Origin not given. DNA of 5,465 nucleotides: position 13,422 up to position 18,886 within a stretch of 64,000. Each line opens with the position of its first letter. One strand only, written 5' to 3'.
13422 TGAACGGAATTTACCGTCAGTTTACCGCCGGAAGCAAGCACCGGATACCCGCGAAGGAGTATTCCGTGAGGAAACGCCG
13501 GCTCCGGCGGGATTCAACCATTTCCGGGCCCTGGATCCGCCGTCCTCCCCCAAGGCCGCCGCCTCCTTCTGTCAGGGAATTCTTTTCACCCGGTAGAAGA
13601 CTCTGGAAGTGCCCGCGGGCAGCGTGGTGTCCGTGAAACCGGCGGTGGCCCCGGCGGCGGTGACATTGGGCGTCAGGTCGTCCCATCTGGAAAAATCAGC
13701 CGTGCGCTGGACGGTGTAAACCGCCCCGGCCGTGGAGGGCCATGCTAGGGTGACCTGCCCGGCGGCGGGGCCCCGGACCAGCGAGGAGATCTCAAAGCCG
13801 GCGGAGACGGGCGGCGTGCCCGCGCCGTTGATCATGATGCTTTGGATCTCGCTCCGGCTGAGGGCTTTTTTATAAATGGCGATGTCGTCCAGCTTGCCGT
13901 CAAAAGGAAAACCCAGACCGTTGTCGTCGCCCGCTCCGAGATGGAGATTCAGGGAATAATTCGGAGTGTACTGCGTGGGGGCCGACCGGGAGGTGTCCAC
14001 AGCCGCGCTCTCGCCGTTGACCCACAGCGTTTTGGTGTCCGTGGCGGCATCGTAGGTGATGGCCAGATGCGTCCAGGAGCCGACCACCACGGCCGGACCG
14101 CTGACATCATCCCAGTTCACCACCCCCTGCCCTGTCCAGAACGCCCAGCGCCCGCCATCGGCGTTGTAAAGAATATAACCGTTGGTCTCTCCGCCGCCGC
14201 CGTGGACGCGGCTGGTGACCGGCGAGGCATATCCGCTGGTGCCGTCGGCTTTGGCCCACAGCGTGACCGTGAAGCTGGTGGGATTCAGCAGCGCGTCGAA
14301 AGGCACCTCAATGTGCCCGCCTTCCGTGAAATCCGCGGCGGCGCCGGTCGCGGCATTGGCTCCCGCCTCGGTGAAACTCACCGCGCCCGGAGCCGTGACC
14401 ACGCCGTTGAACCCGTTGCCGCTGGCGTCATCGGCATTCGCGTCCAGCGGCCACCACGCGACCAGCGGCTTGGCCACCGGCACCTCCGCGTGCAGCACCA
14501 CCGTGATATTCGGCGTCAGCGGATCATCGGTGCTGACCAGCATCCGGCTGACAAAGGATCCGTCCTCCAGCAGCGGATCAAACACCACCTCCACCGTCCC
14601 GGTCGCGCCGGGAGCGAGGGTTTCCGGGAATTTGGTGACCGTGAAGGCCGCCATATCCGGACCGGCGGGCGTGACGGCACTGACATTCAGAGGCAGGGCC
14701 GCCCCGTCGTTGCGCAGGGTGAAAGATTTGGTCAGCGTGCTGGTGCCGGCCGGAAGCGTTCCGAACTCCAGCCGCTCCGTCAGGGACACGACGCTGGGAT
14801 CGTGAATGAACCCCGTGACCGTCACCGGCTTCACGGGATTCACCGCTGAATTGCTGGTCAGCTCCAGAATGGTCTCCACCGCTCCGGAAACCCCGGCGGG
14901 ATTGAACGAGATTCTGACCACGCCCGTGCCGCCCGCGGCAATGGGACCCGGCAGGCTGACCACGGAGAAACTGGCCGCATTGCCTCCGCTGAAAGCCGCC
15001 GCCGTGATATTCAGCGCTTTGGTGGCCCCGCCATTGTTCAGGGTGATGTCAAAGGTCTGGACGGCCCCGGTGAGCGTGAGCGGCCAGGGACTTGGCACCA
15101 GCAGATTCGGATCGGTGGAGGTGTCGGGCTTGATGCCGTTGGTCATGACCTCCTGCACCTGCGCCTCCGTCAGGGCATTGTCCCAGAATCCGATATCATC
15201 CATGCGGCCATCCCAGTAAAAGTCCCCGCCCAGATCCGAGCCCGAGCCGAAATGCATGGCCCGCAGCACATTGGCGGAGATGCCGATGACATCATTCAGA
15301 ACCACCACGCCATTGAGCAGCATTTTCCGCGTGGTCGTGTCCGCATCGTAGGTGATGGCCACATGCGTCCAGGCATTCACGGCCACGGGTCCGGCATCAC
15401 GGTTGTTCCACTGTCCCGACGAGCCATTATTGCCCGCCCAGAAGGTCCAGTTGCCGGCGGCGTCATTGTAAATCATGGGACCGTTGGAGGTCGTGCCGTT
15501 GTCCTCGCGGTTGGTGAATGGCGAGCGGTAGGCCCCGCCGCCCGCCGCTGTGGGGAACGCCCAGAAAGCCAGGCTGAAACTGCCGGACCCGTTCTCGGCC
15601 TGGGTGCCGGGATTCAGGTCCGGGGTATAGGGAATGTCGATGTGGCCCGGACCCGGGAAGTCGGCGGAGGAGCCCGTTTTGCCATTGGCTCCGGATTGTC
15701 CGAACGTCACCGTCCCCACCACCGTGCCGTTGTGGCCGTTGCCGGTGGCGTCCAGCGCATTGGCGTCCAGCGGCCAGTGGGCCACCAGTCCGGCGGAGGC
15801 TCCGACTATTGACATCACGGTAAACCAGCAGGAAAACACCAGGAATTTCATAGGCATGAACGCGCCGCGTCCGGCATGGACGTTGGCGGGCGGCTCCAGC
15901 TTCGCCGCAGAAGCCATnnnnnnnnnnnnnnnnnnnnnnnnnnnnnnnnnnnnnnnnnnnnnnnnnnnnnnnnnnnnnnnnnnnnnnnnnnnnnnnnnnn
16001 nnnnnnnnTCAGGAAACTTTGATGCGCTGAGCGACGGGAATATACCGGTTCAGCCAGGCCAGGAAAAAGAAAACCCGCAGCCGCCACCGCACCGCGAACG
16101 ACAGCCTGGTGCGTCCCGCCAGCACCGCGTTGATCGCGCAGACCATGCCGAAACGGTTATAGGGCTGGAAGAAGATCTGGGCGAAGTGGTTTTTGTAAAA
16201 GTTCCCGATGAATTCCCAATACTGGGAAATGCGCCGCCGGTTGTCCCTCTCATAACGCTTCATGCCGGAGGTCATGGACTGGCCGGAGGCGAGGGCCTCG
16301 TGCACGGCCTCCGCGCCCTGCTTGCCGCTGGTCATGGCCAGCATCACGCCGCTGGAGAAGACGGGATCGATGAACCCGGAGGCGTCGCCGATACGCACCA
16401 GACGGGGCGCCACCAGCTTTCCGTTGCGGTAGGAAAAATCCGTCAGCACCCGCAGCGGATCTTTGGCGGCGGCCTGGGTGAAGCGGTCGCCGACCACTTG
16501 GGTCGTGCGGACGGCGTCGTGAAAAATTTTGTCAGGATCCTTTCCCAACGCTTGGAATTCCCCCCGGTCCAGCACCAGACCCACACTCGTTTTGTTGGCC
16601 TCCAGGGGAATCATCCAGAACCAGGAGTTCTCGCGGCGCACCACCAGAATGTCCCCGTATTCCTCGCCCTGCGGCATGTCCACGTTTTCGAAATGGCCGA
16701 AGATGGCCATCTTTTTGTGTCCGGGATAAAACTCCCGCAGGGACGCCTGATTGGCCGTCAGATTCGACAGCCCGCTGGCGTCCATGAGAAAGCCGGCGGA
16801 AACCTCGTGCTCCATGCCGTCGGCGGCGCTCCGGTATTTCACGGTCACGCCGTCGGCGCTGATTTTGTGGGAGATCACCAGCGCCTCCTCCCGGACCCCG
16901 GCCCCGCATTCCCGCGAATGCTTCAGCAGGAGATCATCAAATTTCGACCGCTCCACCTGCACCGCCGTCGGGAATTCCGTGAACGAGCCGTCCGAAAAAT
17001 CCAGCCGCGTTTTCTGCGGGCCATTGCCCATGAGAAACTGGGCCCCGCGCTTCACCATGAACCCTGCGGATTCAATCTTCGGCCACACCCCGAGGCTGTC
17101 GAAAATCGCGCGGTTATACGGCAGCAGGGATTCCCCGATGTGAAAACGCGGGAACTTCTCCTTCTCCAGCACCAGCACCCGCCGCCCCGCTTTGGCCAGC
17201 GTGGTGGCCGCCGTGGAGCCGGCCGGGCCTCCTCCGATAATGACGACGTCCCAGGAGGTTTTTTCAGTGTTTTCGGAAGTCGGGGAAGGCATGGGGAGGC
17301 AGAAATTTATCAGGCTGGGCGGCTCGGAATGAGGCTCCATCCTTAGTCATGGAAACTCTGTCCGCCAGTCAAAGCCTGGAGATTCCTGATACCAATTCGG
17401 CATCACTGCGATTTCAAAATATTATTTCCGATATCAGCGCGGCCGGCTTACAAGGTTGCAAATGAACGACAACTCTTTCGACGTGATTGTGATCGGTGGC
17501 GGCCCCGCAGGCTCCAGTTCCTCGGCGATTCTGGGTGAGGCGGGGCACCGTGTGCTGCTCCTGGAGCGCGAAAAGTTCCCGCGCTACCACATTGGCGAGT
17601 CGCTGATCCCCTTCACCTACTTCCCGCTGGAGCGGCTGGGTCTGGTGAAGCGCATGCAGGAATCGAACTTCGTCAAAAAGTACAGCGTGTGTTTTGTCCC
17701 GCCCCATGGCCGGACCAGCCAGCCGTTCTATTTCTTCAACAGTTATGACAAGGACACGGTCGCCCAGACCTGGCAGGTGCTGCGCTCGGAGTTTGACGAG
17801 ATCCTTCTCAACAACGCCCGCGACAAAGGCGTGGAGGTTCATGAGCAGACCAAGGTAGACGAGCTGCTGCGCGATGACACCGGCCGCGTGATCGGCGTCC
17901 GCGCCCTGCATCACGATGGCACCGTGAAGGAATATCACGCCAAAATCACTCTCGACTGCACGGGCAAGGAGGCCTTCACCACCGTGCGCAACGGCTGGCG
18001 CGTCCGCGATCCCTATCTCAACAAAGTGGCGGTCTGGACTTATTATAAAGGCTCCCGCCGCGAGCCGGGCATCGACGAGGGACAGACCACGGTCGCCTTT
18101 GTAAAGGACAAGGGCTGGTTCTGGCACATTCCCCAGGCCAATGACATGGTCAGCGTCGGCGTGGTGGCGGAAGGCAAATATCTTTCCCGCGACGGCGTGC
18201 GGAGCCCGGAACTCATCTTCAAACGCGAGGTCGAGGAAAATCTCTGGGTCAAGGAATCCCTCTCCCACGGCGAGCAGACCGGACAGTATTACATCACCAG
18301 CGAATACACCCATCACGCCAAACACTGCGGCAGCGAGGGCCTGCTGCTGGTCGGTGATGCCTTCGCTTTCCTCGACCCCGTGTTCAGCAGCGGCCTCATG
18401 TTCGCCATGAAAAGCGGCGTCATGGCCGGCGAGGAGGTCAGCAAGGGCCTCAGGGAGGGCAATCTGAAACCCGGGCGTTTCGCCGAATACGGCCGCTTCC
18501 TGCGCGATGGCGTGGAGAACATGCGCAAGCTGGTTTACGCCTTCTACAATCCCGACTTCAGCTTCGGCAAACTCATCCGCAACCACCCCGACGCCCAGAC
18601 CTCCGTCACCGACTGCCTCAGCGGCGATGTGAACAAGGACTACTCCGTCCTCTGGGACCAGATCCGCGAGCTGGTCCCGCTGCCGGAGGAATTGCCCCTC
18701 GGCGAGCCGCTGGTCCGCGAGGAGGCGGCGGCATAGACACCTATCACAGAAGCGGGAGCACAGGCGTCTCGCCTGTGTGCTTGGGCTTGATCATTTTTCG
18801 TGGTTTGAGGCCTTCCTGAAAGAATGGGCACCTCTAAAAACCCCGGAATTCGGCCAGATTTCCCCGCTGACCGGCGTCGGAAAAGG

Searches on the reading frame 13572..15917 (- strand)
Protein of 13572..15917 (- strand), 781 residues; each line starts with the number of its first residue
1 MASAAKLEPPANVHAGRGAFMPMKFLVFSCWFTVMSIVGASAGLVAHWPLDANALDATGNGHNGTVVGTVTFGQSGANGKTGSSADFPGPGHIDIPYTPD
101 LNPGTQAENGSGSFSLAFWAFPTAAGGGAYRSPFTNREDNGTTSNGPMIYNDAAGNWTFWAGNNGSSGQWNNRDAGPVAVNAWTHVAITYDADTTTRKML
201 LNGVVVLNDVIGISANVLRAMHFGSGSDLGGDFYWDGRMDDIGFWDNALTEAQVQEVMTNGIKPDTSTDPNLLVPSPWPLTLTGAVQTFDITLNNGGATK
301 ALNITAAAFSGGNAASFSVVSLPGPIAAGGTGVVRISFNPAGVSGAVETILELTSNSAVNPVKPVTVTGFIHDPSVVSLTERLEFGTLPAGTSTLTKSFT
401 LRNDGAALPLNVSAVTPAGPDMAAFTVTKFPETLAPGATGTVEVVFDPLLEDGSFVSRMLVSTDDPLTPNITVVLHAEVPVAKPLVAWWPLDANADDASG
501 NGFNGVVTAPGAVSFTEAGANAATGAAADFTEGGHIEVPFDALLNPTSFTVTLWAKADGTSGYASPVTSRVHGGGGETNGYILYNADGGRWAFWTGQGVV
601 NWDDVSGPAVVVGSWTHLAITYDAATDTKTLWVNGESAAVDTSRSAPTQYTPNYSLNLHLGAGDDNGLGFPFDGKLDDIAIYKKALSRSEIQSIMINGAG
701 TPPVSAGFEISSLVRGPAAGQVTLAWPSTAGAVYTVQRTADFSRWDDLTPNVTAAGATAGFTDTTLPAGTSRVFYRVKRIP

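Call 7: search_protein_families(library=pfam, proteins=[window:13572-15917:-], max_evalue=0.01)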
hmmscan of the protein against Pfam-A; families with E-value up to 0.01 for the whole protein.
window:13572-15917:- (781 aa): 7 families
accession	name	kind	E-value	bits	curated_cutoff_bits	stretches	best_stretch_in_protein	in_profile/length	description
PF13385.13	Laminin_G_3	-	4.9e-45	153.8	27.6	2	532-692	3-151/151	Concanavalin A-like lectin/glucanases superfamily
PF22544.2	HYDIN_VesB_CFA65-like_Ig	-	2.1e-13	50.8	25.5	1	378-476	4-98/100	HYDIN/CFA65/VesB-like, Ig-like domain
PF07610.17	DUF1573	-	2.3e-10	40.8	26.1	1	381-472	6-91/98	Protein of unknown function (DUF1573)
PF00354.24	Pentaxin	-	8.9e-08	32.5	25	1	549-698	27-170/194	Pentaxin family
PF15780.11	ASH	-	9.2e-08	32.6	27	1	381-455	12-82/98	Abnormal spindle-like microcephaly-assoc'd, ASPM-SPD-2-Hydin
PF22067.2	Cep192_D3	-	0.00023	21.6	27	0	393-479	17-99/99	Cep192 domain 3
PF07705.17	CARDB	-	0.0066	17.1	22.7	0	270-349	2-79/101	CARDB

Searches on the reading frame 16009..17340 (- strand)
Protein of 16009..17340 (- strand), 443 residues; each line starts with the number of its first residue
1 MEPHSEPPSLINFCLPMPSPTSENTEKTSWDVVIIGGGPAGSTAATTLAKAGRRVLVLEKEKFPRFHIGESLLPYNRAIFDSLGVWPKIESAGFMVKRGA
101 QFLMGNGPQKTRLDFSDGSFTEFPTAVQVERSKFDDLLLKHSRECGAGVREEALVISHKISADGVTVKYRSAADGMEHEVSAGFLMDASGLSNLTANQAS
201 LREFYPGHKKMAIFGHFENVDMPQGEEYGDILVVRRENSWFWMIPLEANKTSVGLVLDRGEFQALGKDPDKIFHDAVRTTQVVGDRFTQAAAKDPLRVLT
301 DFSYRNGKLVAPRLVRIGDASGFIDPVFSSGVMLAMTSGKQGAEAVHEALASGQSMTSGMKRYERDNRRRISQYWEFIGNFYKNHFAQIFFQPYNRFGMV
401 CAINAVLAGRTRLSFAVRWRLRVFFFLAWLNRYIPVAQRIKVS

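Call 59: search_protein_families(library=pfam, proteins=[window:16009-17340:-], max_evalue=0.01)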
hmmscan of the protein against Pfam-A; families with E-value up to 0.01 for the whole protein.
window:16009-17340:- (443 aa): 13 families
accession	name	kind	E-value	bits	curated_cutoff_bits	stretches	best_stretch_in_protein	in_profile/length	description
PF04820.20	Trp_halogenase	-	9e-35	120.8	21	2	122-383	148-387/458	Tryptophan halogenase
PF01494.25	FAD_binding_3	-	1.3e-20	74.4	22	1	31-373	3-344/349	FAD binding domain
PF12831.13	FAD_oxidored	-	1.7e-08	34.6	27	1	31-63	1-33/416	FAD dependent oxidoreductase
PF00890.30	FAD_binding_2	-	1.9e-08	34.4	20.4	1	31-65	1-35/414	FAD binding domain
PF13450.12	NAD_binding_8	-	2.8e-08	34.4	21.9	1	34-65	1-32/68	NAD(P)-binding Rossmann-like domain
PF01266.30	DAO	-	7.4e-08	32.7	27.9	1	31-64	1-34/353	FAD dependent oxidoreductase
PF07992.20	Pyr_redox_2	-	6.3e-07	29.5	26.1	1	31-67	2-39/291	Pyridine nucleotide-disulphide oxidoreductase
PF03486.20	HI0933_like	-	1.5e-06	28.3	50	1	31-62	2-33/244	HI0933-like protein Rossmann domain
PF05834.18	Lycopene_cycl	-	7.8e-06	25.6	23.4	0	31-60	1-32/380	Lycopene cyclase protein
PF01946.23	Thi4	-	5.8e-05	22.9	26.2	1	28-61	16-50/235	Thi4 family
PF01134.28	GIDA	-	7.1e-05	22.5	22.1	1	31-59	1-29/391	Glucose inhibited division protein A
PF13738.12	Pyr_redox_3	-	0.00013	21.8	30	1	33-62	1-31/305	Pyridine nucleotide-disulphide oxidoreductase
PF00070.33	Pyr_redox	-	0.0059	17.5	22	0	32-64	2-34/82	Pyridine nucleotide-disulphide oxidoreductase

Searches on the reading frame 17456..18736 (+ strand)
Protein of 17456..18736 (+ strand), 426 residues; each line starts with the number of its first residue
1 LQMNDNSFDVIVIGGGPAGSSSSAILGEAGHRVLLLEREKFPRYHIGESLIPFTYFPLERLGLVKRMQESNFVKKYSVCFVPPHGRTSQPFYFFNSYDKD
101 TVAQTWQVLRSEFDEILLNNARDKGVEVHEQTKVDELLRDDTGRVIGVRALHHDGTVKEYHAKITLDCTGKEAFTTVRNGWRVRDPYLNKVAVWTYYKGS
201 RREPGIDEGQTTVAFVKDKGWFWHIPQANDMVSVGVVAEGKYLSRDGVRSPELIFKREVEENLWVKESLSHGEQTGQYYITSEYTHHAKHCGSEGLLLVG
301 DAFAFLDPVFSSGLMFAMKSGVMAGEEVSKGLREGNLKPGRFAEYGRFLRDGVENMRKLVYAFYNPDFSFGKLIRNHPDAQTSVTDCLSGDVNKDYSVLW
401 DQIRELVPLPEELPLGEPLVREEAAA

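Call 7: search_protein_families(library=pfam, proteins=[window:17456-18736:+], max_evalue=0.01)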
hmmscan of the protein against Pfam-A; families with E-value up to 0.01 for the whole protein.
window:17456-18736:+ (426 aa): 10 families
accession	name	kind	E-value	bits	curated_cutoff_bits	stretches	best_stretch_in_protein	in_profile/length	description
PF04820.20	Trp_halogenase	-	1.6e-27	96.9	21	2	101-365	148-387/458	Tryptophan halogenase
PF01494.25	FAD_binding_3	-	1.7e-13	51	22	1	8-325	2-315/349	FAD binding domain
PF01266.30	DAO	-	1.3e-09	38.5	27.9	2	9-42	1-34/353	FAD dependent oxidoreductase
PF12831.13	FAD_oxidored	-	1.6e-09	38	27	2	9-41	1-33/416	FAD dependent oxidoreductase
PF00890.30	FAD_binding_2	-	2.3e-09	37.4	20.4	2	9-41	1-33/414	FAD binding domain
PF07992.20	Pyr_redox_2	-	9.6e-08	32.2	26.1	1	8-40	1-33/291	Pyridine nucleotide-disulphide oxidoreductase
PF00070.33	Pyr_redox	-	5.9e-06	27.2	22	0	111-149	40-78/82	Pyridine nucleotide-disulphide oxidoreductase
PF03486.20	HI0933_like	-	8.8e-06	25.8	50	1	8-40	1-33/244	HI0933-like protein Rossmann domain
PF13450.12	NAD_binding_8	-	0.00086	20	21.9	1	12-40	1-29/68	NAD(P)-binding Rossmann-like domain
PF01134.28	GIDA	-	0.002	17.7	22.1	1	9-37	1-29/391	Glucose inhibited division protein A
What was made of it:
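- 17456..18736 (+): Upstream flank: FAD-dependent tryptophan-halogenase-like gene 2. Pfam Trp_halogenase, E 1.6e-27 (call 7).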
